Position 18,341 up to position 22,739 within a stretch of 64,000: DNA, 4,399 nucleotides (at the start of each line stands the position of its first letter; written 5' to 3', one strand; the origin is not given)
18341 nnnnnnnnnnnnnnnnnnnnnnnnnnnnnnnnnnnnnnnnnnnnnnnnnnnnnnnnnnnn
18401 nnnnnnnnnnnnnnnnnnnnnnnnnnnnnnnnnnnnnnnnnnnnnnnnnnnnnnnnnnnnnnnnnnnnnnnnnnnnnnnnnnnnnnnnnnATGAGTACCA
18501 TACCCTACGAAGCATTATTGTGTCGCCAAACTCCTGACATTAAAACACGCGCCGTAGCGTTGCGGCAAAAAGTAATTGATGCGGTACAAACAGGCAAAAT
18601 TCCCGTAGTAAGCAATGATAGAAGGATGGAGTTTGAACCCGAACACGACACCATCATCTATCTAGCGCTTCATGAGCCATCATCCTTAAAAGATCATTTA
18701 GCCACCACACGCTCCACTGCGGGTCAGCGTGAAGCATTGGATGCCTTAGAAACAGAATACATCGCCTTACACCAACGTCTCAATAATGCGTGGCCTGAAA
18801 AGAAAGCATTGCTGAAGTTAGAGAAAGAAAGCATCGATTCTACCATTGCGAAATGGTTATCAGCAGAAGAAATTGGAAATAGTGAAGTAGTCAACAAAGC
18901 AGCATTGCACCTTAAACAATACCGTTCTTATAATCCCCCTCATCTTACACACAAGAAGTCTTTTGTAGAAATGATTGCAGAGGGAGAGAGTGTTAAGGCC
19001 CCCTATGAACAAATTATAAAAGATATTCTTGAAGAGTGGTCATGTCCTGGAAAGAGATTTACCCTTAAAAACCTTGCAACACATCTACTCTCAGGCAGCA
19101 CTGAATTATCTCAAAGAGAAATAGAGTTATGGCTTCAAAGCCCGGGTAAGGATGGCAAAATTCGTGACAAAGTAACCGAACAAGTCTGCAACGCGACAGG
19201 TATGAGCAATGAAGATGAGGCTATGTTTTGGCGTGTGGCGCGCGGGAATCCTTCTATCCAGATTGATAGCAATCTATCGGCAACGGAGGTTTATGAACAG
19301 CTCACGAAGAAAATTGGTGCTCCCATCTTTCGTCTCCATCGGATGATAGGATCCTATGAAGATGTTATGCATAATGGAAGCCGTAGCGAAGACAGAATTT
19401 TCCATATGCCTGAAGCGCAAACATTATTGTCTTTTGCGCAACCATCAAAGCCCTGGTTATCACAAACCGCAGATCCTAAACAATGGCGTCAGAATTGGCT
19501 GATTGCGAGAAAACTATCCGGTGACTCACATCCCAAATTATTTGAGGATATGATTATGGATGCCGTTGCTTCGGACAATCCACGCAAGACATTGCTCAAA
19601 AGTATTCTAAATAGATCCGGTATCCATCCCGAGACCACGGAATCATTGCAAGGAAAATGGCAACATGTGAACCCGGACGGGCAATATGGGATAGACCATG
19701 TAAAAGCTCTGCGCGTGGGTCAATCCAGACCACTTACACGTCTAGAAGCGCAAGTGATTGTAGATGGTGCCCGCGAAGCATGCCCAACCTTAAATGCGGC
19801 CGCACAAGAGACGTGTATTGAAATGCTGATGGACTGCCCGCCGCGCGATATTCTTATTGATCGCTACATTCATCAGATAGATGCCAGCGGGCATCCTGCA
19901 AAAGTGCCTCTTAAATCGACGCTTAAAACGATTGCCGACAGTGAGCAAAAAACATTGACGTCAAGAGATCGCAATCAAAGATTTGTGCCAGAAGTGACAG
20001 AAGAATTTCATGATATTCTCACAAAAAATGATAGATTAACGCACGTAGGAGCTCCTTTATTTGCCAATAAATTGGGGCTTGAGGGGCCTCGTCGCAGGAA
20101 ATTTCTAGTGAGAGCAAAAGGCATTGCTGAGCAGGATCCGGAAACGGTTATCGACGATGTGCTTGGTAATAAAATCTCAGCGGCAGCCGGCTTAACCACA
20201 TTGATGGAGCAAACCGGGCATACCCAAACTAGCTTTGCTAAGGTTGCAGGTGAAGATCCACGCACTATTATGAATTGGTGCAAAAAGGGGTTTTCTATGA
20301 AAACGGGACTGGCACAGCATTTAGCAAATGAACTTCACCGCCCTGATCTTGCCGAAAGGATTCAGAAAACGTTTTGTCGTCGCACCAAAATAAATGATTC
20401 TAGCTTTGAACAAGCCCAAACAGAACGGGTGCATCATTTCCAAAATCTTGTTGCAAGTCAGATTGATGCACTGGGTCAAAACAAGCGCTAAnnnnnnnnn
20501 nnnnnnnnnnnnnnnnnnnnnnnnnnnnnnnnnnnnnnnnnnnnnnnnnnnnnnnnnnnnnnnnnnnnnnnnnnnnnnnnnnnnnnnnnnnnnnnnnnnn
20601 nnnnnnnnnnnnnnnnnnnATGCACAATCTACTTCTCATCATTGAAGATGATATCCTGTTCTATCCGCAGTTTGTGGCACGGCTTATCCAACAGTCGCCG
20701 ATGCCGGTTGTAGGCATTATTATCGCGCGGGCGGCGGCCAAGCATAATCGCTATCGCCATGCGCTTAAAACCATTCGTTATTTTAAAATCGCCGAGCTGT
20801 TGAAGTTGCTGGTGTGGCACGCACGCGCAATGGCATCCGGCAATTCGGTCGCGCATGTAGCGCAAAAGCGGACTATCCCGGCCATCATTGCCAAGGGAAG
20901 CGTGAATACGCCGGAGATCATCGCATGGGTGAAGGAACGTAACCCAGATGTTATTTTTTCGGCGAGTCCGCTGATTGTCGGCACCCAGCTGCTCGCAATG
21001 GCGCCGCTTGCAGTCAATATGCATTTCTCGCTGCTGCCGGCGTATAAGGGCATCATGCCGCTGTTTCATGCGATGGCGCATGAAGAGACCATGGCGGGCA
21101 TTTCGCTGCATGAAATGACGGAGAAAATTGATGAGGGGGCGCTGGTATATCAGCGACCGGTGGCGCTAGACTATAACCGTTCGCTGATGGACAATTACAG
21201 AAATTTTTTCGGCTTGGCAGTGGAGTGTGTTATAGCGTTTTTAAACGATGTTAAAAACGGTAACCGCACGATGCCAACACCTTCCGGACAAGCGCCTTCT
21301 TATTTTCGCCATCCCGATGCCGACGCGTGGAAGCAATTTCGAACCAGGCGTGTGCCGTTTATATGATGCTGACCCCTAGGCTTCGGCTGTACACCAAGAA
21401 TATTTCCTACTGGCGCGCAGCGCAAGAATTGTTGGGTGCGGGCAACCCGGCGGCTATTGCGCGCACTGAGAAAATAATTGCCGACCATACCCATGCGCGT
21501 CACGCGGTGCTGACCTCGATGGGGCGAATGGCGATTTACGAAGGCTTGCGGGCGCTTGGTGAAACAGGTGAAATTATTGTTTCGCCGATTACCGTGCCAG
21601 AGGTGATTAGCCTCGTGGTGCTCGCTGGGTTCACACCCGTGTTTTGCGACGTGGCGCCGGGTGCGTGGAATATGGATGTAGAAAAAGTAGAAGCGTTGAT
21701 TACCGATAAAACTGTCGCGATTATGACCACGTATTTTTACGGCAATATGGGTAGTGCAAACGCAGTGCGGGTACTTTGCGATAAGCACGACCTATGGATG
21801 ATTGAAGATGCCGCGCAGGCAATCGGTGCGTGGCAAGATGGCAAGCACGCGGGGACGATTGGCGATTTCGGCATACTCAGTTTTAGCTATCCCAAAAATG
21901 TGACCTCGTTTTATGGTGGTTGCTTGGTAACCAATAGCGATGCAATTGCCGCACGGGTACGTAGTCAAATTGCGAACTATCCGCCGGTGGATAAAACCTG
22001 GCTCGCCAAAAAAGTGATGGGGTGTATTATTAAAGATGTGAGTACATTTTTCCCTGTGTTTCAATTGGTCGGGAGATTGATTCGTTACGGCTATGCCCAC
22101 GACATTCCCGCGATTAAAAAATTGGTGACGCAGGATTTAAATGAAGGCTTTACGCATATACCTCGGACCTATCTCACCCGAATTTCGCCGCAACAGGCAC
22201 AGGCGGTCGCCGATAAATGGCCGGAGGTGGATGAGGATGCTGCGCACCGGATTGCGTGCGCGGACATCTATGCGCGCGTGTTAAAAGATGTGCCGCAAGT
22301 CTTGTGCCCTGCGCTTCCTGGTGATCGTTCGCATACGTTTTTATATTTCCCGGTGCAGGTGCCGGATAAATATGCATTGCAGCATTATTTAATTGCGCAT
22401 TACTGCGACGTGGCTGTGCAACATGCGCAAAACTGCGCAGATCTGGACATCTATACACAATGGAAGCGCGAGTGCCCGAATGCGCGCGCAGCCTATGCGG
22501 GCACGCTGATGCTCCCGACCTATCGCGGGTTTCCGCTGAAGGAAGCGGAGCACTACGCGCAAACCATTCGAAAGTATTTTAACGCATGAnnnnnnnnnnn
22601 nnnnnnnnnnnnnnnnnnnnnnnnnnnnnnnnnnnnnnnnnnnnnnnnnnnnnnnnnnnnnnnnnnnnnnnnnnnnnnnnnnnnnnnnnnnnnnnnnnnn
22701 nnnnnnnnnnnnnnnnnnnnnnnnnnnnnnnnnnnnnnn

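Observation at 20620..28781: Non-canonical Arn-like amino-sugar modification cluster directly abutting the tRNA-Tyr islet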

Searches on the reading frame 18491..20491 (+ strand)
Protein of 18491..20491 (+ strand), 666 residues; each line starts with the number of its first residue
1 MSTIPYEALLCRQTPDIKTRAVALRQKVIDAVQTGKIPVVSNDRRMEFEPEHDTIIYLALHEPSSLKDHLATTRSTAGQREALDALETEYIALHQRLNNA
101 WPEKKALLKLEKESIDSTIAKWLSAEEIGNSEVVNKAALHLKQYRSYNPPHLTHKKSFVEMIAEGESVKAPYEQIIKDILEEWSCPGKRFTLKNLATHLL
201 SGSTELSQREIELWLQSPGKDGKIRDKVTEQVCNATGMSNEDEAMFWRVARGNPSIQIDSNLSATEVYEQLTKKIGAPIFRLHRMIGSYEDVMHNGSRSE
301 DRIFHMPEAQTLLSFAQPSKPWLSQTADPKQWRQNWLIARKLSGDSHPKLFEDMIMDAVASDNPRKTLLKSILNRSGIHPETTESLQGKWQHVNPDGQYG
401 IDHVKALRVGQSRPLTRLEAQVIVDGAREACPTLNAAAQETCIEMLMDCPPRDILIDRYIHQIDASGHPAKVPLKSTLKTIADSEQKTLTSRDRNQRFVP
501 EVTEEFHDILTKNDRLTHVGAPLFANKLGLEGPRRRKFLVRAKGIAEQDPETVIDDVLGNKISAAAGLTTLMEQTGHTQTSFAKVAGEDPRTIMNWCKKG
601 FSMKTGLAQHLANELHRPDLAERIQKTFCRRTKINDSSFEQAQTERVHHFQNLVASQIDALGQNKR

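Call 4: search_protein_families(library=pfam, proteins=[window:18491-20491:+], max_evalue=0.01)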
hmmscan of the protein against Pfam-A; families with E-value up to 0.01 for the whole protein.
window:18491-20491:+ (666 aa): 0 families

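Call 5: search_protein_families(library=ncbifam, proteins=[window:18491-20491:+], max_evalue=0.01)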
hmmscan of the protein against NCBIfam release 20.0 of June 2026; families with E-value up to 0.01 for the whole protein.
window:18491-20491:+ (666 aa): 0 families

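Call 92: search_protein_families(library=phrogs, proteins=[window:18491-20491:+], max_evalue=0.01)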
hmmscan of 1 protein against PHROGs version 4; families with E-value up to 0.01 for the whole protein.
window:18491-20491:+ (666 aa): 1 family
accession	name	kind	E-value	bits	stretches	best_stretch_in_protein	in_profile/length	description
phrog_2967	-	transcription regulation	0.0053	17.3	0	566-657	13-101/225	transcriptional regulator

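Call 93: search_protein_families(library=padloc, proteins=[window:18491-20491:+], max_evalue=0.01)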
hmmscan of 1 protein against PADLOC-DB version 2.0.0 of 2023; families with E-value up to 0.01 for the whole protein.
window:18491-20491:+ (666 aa): 0 families
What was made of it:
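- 18356..20542 (+): Small foreign islet with one 666-aa orphan ORF (18491-20491). It ends in an exact 32-nt copy (20511-20542) of the tRNA-Tyr 3' end (18324-18355). It is context for the cluster, not part of it. No Pfam, NCBIfam or PADLOC family (calls 4, 5, 93).
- Tried and rejected: The islet ORF is a recognisable phage or defence gene (calls 92, 93).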

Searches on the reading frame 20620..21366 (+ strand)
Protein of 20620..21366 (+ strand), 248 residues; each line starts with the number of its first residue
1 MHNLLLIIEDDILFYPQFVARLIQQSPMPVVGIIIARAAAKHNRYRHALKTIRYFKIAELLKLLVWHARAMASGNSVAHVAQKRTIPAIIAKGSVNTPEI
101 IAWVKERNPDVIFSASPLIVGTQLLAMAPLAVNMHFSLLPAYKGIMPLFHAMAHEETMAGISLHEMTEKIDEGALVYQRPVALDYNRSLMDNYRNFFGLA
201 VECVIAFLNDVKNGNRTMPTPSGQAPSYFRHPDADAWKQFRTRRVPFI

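Call 4: search_protein_families(library=pfam, proteins=[window:20620-21366:+], max_evalue=0.01)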
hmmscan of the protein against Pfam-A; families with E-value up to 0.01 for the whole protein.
window:20620-21366:+ (248 aa): 1 family
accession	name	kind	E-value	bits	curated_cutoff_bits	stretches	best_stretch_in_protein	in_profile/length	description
PF00551.24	Formyl_trans_N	-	1.7e-14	54.5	26.1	1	82-189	58-162/181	Formyl transferase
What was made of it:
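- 20620..21366 (+): N-formyltransferase (248 aa), sugar-type and resembling the ArnA N-domain. It lacks the C-terminal subdomain. Predicted to N-formylate the new amino group. PF00551 E 1.7e-14 (call 4).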

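Call 5: search_protein_families(library=ncbifam, proteins=[window:20620-21366:+], max_evalue=0.01)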
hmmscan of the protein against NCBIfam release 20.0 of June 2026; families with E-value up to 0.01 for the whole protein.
window:20620-21366:+ (248 aa): 7 families
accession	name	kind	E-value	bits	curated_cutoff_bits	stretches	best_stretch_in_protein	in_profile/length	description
NF005414.0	PRK06988.1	equivalog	1.9e-22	79.6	316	1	75-229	45-200/311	formyltransferase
NF005998.1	PRK08125.1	equivalog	1e-19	70.4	777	1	75-231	43-200/649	bifunctional UDP-4-amino-4-deoxy-L-arabinose formyltransferase/UDP-glucuronic acid oxidase ArnA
TIGR00460.1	fmt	equivalog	1.4e-16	60.5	201.5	1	75-219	47-192/315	methionyl-tRNA formyltransferase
TIGR00639.1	PurN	equivalog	4.8e-11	42.5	150.1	1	98-183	69-156/192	phosphoribosylglycinamide formyltransferase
NF004684.0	PRK06027.1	subfamily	5.2e-08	32.9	223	1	98-203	155-260/286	formyltetrahydrofolate deformylase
NF005755.0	PRK07579.1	equivalog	1.5e-07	31.5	238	1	130-224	87-180/245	dTDP-4-amino-4,6-dideoxyglucose formyltransferase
TIGR00655.1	PurU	equivalog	1.3e-06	28.3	285.95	1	103-191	155-245/280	formyltetrahydrofolate deformylase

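Call 35: search_solved_structures(query=window:20620-21366:+, max_evalue=0.001)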
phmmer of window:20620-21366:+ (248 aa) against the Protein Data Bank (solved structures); distinct sequences matched with E-value up to 0.001: 49.
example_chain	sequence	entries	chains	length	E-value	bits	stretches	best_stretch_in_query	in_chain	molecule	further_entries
6pih_A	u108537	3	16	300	2.1e-15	60.1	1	75-216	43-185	Bifunctional polymyxin resistance protein ArnA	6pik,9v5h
1yrw_A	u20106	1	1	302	2.1e-15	60.1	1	75-216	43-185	protein ArnA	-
2bln_A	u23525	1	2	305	2.2e-15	60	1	75-216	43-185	PROTEIN YFBG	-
5j63_A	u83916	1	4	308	2.2e-15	60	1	75-216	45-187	Bifunctional polymyxin resistance protein ArnA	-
1z7e_A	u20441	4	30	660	1.1e-14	57.7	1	75-215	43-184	protein ArnA | Bifunctional polymyxin resistance protein ArnA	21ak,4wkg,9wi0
8gjh_A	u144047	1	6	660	4.2e-12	49.3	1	76-215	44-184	Bifunctional polymyxin resistance protein ArnA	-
4xd1_A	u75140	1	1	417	1.2e-09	41.2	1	132-234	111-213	TDP-3-aminoquinovose-N-formyltransferase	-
4xcz_A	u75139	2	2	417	1.2e-09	41.2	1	132-234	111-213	TDP-3-aminoquinovose-N-formyltransferase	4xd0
5vys_A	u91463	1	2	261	1.4e-07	34.4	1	93-187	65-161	Gdp-mannose 4,6-dehydratase / gdp-4-amino-4,6-dideoxy-d-mannose formyltransferase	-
5vyr_A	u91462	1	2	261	1.9e-07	34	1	94-187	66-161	Gdp-mannose 4,6-dehydratase / gdp-4-amino-4,6-dideoxy-d-mannose formyltransferase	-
5vyt_A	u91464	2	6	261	2.7e-07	33.5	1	94-187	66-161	Gdp-mannose 4,6-dehydratase / gdp-4-amino-4,6-dideoxy-d-mannose formyltransferase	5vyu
4lxq_A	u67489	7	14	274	3.8e-07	33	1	132-210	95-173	WlaRD, a sugar 3N-formyl transferase | WlaRD a sugar 3N formyltransferase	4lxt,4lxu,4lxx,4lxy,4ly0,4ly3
3p9x_A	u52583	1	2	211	9.4e-07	31.7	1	98-187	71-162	phosphoribosylglycinamide formyltransferase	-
5uin_A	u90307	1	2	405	1.7e-06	30.9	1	132-216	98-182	Formyltransferase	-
5uij_A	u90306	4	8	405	1.7e-06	30.9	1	132-216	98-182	Formyltransferase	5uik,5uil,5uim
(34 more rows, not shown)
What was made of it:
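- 20620..21366 (+): Best PDB match is the ArnA formyltransferase domain, E 2e-15 (call 35).
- The formyltransferase's nearest solved relatives (ArnA and other sugar N-formyltransferases) act on NDP-sugars (call 35).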

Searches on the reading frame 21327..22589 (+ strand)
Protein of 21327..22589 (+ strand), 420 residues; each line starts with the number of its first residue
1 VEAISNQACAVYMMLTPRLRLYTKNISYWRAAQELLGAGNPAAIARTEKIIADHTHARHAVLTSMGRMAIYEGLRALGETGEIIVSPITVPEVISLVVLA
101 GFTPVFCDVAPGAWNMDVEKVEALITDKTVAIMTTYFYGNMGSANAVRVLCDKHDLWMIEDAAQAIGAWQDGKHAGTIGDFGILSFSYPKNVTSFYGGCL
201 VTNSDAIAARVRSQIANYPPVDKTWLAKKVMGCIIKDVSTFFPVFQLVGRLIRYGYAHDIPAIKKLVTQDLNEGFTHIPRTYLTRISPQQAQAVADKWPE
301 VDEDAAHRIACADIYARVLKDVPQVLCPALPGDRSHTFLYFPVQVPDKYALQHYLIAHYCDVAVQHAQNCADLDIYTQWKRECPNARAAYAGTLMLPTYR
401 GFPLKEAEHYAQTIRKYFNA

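Call 4: search_protein_families(library=pfam, proteins=[window:21327-22589:+], max_evalue=0.01)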
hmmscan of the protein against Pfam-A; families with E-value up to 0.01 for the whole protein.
window:21327-22589:+ (420 aa): 2 families
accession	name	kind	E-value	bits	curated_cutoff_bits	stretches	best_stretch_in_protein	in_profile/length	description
PF01041.23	DegT_DnrJ_EryC1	-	1.7e-53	182.6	19.8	1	46-413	28-358/360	DegT/DnrJ/EryC1/StrS aminotransferase family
PF01212.27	Beta_elim_lyase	-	0.00087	19.1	27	1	44-213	34-222/288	Beta-eliminating lyase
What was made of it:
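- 21363..22589 (+): DegT/DnrJ/EryC1-family PLP aminotransferase (408 aa). Its start overlaps the formyltransferase stop (ATGA). It belongs to a subfamily with a conserved insertion of about 55 aa, hydrophobic and amphipathic by inspection. PF01041 E 1.7e-53 (call 4).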

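Call 5: search_protein_families(library=ncbifam, proteins=[window:21327-22589:+], max_evalue=0.01)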
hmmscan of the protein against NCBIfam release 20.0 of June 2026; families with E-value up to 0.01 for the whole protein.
window:21327-22589:+ (420 aa): 13 families
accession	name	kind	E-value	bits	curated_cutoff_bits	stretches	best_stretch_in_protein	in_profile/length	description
TIGR04427.1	PLP_DesI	equivalog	1.2e-35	123.4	650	1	29-213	40-223/390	dTDP-4-dehydro-6-deoxyglucose aminotransferase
NF008687.0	PRK11706.1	equivalog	8.9e-31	107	375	1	38-210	27-201/375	dTDP-4-amino-4,6-dideoxygalactose transaminase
NF011936.0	PRK15407.1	equivalog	1.3e-28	99.9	423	1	73-213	106-246/440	lipopolysaccharide biosynthesis protein RfbH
TIGR03588.1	PseC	equivalog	9.4e-28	97.2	423.5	1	43-212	31-208/380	UDP-4-amino-4,6-dideoxy-N-acetyl-beta-L-altrosamine transaminase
TIGR04181.1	NHT_00031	hypoth_equivalog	2.1e-26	92.6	420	1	44-213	32-219/359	LegC family aminotransferase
NF008658.2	PRK11658.1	equivalog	4.7e-25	88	631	1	46-213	37-205/379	UDP-4-amino-4-deoxy-L-arabinose aminotransferase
TIGR02379.1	ECA_wecE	subfamily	6.6e-24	84.4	434.85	1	33-211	24-203/376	dTDP-4-amino-4,6-dideoxy-D-glucose transaminase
NF004770.0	PRK06108.1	subfamily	9.7e-06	24.6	422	1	43-173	81-221/396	pyridoxal phosphate-dependent aminotransferase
NF005817.0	PRK07683.1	equivalog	0.0001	21.1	575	1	59-145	91-178/387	aminotransferase A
NF005816.0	PRK07682.1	equivalog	0.0016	17.1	620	1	61-162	94-203/390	aminotransferase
NF004621.0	PRK05957.1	equivalog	0.0017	17.2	498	1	57-174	89-212/389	pyridoxal phosphate-dependent aminotransferase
NF002985.0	PRK03715.1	equivalog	0.0047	15.7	568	1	115-165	166-223/395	acetylornithine transaminase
NF003468.0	PRK05093.1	subfamily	0.0061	15.3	522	0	101-165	159-229/405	acetylornithine/succinyldiaminopimelate transaminase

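Call 34: search_solved_structures(query=window:21363-22589:+, max_evalue=0.00001)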
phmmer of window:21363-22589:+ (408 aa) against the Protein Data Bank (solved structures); distinct sequences matched with E-value up to 0.00001: 55.
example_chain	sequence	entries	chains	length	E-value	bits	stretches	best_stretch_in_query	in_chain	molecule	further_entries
3bn1_A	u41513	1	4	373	1.1e-28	103.4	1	32-201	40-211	Perosamine synthetase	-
3dr7_A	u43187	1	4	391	1.2e-28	103.3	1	32-201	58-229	Putative perosamine synthetase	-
3dr4_A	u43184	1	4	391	7.8e-28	100.6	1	32-201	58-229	Putative perosamine synthetase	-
7b0d_A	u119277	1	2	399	2.6e-27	98.9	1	35-207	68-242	Glutamine--scyllo-inositol transaminase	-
2po3_A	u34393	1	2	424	1.3e-26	96.6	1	22-201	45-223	4-dehydrase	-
7b0m_AAA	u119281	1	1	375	1.2e-25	93.4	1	36-201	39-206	Sugar aminotransferase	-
7n63_A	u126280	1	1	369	1.9e-25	92.7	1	37-209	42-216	Putative aminotransferase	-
5k8b_A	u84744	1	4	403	5.4e-25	91.2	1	36-195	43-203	8-amino-3,8-dideoxy-alpha-D-manno-octulosonate transaminase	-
3bb8_A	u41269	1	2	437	2e-24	89.3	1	60-197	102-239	CDP-4-keto-6-deoxy-D-glucose-3-dehydrase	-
3bcx_A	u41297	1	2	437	1.1e-23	86.9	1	60-197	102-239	CDP-6-deoxy-L-threo-D-glycero-4-hexulose-3-dehydrase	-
7l7x_AAA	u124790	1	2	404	1.1e-22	83.6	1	38-194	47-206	DegT/DnrJ/EryC1/StrS aminotransferase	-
2c7t_A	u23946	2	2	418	9.5e-22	80.5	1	34-195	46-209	GLUTAMINE-2-DEOXY-SCYLLO-INOSOSE AMINOTRANSFERASE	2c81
4lc3_A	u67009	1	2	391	1e-21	80.4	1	37-196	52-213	Putative UDP-4-amino-4-deoxy-l-arabinose--oxoglutarate aminotransferase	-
5w71_A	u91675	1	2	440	1.1e-21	80.4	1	34-195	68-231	L-glutamine:2-deoxy-scyllo-inosose aminotransferase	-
8sng_A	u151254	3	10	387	2.5e-21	79.2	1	36-202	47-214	UDP-4-amino-4-deoxy-L-arabinose--oxoglutarate aminotransferase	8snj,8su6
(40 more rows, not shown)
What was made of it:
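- The solved DegT relatives found here act on soluble substrates, mostly NDP-sugars (call 34).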
